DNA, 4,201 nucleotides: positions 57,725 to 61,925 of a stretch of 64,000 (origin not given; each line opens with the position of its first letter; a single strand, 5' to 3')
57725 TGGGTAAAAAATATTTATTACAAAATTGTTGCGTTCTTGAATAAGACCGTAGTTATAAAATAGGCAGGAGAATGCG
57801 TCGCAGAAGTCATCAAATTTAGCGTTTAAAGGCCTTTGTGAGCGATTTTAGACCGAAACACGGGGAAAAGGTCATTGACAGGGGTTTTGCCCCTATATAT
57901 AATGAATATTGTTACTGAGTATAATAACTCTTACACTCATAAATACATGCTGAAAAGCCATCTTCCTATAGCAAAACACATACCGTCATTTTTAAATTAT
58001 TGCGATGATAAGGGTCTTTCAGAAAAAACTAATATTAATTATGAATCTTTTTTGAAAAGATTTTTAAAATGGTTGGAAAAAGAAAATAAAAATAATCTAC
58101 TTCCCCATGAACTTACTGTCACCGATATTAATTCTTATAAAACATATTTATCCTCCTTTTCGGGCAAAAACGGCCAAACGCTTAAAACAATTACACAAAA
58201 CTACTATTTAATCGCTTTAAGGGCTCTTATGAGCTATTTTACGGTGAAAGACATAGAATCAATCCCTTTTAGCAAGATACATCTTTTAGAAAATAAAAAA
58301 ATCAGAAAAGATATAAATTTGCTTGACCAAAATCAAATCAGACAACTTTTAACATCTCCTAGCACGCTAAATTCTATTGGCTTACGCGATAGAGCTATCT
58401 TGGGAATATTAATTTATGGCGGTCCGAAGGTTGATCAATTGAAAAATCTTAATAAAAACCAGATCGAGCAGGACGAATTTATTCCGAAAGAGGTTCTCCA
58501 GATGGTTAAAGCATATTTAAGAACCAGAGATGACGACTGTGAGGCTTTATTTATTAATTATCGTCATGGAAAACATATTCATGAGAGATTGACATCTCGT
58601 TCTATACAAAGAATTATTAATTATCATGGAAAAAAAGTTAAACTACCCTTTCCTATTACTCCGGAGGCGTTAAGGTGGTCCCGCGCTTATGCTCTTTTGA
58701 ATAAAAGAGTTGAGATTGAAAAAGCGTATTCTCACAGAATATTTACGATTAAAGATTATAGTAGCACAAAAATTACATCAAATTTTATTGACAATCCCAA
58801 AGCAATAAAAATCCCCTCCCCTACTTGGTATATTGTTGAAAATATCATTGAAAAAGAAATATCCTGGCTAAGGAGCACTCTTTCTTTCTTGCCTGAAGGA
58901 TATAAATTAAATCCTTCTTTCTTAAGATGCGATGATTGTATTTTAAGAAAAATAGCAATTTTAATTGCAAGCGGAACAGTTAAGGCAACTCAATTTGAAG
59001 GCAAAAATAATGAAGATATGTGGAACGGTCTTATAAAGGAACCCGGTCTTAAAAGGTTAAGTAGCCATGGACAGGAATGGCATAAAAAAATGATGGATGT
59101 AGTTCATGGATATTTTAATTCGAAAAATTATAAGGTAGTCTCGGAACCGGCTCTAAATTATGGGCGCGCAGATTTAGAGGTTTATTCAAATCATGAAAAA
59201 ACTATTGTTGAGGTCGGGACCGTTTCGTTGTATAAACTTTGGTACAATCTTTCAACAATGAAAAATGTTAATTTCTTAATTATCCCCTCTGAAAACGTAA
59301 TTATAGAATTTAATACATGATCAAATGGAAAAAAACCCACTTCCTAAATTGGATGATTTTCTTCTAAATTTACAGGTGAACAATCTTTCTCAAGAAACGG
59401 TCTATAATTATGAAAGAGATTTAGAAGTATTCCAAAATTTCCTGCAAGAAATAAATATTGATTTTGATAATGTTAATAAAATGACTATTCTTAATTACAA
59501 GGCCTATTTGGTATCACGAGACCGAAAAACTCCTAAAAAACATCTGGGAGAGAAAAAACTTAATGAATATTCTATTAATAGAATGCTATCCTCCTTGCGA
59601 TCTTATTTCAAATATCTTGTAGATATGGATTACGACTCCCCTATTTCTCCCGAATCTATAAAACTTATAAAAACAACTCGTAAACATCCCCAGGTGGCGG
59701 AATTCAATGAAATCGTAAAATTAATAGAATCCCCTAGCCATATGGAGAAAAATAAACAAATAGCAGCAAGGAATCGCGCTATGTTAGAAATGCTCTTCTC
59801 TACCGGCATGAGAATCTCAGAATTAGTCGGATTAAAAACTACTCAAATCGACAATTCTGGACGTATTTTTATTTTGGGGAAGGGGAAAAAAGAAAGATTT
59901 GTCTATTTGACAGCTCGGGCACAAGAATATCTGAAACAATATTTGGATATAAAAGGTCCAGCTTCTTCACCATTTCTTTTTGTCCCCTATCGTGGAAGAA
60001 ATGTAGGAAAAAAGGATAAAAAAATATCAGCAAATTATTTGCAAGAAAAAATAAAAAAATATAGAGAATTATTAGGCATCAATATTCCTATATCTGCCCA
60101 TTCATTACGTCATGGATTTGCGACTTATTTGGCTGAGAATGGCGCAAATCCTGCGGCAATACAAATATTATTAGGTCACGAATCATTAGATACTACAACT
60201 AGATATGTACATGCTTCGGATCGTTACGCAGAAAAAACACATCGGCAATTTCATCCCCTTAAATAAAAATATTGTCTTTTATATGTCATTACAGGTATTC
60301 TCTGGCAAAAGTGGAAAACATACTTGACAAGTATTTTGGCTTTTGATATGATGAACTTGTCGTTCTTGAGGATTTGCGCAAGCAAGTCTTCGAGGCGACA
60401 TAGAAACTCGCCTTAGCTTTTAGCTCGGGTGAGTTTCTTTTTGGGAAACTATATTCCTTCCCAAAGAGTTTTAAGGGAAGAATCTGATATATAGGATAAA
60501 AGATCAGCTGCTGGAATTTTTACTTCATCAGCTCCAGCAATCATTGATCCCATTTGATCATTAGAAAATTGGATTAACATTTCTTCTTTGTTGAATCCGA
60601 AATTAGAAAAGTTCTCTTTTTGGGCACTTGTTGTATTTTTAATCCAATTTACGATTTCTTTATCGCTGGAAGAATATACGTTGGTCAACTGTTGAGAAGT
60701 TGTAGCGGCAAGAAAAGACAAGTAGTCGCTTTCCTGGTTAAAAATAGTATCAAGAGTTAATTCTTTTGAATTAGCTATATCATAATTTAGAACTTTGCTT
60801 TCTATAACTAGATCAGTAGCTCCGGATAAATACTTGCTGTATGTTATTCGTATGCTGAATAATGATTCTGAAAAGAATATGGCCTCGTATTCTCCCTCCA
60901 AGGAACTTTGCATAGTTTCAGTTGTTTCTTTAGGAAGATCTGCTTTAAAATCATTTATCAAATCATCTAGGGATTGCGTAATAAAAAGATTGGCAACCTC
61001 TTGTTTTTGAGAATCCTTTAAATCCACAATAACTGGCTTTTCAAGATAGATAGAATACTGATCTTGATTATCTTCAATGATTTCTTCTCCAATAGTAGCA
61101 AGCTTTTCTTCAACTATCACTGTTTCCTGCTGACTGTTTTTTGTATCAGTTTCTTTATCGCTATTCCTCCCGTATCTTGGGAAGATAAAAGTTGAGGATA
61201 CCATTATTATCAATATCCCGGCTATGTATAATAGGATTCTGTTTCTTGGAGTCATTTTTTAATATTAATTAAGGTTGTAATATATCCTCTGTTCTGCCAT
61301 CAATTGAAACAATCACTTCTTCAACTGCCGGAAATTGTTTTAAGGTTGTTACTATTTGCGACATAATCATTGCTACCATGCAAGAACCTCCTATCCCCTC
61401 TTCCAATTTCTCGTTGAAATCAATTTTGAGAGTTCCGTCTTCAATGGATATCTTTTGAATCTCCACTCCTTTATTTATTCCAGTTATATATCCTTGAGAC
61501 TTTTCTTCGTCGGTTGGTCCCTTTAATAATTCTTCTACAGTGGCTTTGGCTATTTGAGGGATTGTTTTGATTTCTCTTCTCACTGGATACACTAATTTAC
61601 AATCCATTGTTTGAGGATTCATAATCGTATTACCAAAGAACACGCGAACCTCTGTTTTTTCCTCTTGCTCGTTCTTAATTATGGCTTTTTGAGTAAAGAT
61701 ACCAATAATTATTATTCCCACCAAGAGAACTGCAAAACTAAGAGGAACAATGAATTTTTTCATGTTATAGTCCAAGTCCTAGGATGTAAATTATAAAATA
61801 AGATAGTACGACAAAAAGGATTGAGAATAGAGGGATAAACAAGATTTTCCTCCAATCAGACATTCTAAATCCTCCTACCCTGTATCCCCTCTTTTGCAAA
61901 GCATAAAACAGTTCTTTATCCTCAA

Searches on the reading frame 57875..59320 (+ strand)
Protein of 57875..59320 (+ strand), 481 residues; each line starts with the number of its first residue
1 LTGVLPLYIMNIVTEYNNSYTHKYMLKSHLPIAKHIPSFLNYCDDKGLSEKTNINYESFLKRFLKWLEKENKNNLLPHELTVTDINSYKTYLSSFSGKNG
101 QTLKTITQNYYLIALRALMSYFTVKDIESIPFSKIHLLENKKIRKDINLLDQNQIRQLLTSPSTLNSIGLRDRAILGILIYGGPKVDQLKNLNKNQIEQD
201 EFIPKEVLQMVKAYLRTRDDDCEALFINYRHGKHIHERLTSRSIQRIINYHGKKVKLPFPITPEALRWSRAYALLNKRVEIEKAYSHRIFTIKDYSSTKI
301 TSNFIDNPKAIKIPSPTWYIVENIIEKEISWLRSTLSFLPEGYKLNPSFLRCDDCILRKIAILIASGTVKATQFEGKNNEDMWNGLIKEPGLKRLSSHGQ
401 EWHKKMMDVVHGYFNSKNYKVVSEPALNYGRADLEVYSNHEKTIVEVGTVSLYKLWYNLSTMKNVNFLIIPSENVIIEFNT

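Call 91: search_protein_families(library=pfam, proteins=[window:57875-59320:+], max_evalue=0.00001)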
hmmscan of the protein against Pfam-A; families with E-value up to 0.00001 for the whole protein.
window:57875-59320:+ (481 aa): 1 family
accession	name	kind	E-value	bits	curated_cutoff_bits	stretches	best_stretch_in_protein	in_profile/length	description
PF00589.27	Phage_integrase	-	9.1e-09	35.8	27.1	0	150-282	3-148/172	Phage integrase family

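Call 92: search_protein_families(library=ncbifam, proteins=[window:57875-59320:+], max_evalue=0.00001)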
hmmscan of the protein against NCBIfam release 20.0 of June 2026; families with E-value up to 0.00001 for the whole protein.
window:57875-59320:+ (481 aa): 6 families
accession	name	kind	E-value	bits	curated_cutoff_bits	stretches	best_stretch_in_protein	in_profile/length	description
NF040815.2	recomb_XerA_Arch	equivalog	1.4e-21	77.2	220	1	38-282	2-234/263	site-specific tyrosine recombinase/integron integrase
TIGR02225.1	recomb_XerD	equivalog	3.2e-17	62.8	329.6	1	41-281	5-253/290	site-specific tyrosine recombinase XerD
TIGR02224.1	recomb_XerC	equivalog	9.9e-17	61.2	335.15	1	39-281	3-256/295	tyrosine recombinase XerC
NF002331.0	PRK01287.1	subfamily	6.1e-14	51.8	371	1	33-199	27-191/365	site-specific tyrosine recombinase XerC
NF001399.0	PRK00283.1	subfamily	8.3e-14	51.5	279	1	35-277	8-258/300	tyrosine recombinase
NF003462.0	PRK05084.1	equivalog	4.9e-06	25.5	267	0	35-125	20-123/360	tyrosine recombinase XerS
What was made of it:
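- On Site-specific integrative elements at gene 5' ends (SXT/prfC, dusA islands): The nearest Phage_integrase genes are 47 kb away (calls 91, 92).
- Closest known: IMEX elements. Same: Xer-like genes exist in this genome (calls 91, 92).
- Two Xer-like recombinases are encoded in the genome (calls 91, 92) and could act in trans. Two Xer-like genes are present in the window (calls 91, 92).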

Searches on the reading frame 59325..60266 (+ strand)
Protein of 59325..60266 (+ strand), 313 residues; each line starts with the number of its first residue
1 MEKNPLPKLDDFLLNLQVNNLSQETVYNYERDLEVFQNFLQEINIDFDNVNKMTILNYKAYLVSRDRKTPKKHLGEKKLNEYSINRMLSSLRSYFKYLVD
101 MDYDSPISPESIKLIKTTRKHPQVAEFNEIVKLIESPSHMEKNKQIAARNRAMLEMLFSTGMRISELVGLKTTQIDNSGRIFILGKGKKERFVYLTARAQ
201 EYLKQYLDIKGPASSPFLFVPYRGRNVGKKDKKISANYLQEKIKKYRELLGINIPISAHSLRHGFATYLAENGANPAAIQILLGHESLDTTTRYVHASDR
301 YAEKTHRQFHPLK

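Call 91: search_protein_families(library=pfam, proteins=[window:59325-60266:+], max_evalue=0.00001)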
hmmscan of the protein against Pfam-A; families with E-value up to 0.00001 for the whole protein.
window:59325-60266:+ (313 aa): 3 families
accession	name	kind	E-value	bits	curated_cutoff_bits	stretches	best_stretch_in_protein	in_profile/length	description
PF00589.27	Phage_integrase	-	7.4e-37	127.2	27.1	1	127-299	5-170/172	Phage integrase family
PF02899.23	Phage_int_SAM_1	-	9e-14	52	22.3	1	9-99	1-80/83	Phage integrase, N-terminal SAM-like domain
PF13102.12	Phage_int_SAM_5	-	8.4e-08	32.9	22.3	1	20-103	16-87/98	Phage integrase SAM-like domain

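Call 92: search_protein_families(library=ncbifam, proteins=[window:59325-60266:+], max_evalue=0.00001)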
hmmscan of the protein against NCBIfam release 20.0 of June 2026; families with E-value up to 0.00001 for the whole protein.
window:59325-60266:+ (313 aa): 11 families
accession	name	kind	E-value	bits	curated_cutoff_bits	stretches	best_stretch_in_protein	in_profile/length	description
TIGR02224.1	recomb_XerC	equivalog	1.1e-62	212.1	335.15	1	11-311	2-291/295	tyrosine recombinase XerC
TIGR02225.1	recomb_XerD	equivalog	5.4e-62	209.7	329.6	1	11-312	2-289/290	site-specific tyrosine recombinase XerD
NF001399.0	PRK00283.1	subfamily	7e-59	199.5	279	1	8-312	8-298/300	tyrosine recombinase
NF040815.2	recomb_XerA_Arch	equivalog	3.4e-53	180.9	220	1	10-303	1-260/263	site-specific tyrosine recombinase/integron integrase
NF002331.0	PRK01287.1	subfamily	2.7e-37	128.6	371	1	9-311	30-326/365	site-specific tyrosine recombinase XerC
NF003462.0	PRK05084.1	equivalog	8.2e-31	107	267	2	141-304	188-351/360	tyrosine recombinase XerS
TIGR02249.1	integrase_gron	subfamily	3.2e-21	76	265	2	233-304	236-307/315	integron integrase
NF011946.0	PRK15417.1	equivalog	1.2e-11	44.4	435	1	237-297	255-315/337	integron integrase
NF007370.0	PRK09870.1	subfamily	1.3e-08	34.8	221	1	141-296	25-178/200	tyrosine-type DNA invertase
NF007371.0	PRK09871.1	subfamily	1.5e-07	31.2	222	1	145-297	23-174/198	tyrosine-type DNA invertase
NF040693.1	recomb_GmtY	equivalog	3.8e-07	29.7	340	1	169-300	306-435/441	gamma-mobile-trio recombinase GmtY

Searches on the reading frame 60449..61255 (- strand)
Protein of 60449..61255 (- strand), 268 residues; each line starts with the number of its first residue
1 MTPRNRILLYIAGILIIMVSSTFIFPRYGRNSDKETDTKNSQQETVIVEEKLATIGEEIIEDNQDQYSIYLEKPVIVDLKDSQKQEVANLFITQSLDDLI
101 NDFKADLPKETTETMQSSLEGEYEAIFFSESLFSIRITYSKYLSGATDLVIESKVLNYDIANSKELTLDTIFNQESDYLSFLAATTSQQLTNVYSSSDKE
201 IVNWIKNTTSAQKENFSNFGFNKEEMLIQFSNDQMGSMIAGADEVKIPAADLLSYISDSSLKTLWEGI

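Call 91: search_protein_families(library=pfam, proteins=[window:60449-61255:-], max_evalue=0.00001)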
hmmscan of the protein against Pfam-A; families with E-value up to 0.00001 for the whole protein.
window:60449-61255:- (268 aa): 1 family
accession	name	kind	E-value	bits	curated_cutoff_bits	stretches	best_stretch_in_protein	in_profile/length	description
PF13739.11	PdaC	-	1.2e-06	29.9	29.1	1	60-146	1-91/95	Deacetylase PdaC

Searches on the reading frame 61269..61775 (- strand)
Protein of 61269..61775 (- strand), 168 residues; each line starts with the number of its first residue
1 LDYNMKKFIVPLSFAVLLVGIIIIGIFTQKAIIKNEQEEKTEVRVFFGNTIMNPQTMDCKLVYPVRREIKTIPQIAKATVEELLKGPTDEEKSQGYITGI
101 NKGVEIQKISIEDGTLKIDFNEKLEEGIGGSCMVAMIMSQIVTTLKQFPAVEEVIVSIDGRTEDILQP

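Call 91: search_protein_families(library=pfam, proteins=[window:61269-61775:-], max_evalue=0.00001)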
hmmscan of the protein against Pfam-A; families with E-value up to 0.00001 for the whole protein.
window:61269-61775:- (168 aa): 1 family
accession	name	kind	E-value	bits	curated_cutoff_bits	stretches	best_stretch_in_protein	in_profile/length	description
PF10646.14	Germane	-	1e-18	68.5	23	1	61-162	14-115/117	Sporulation and spore germination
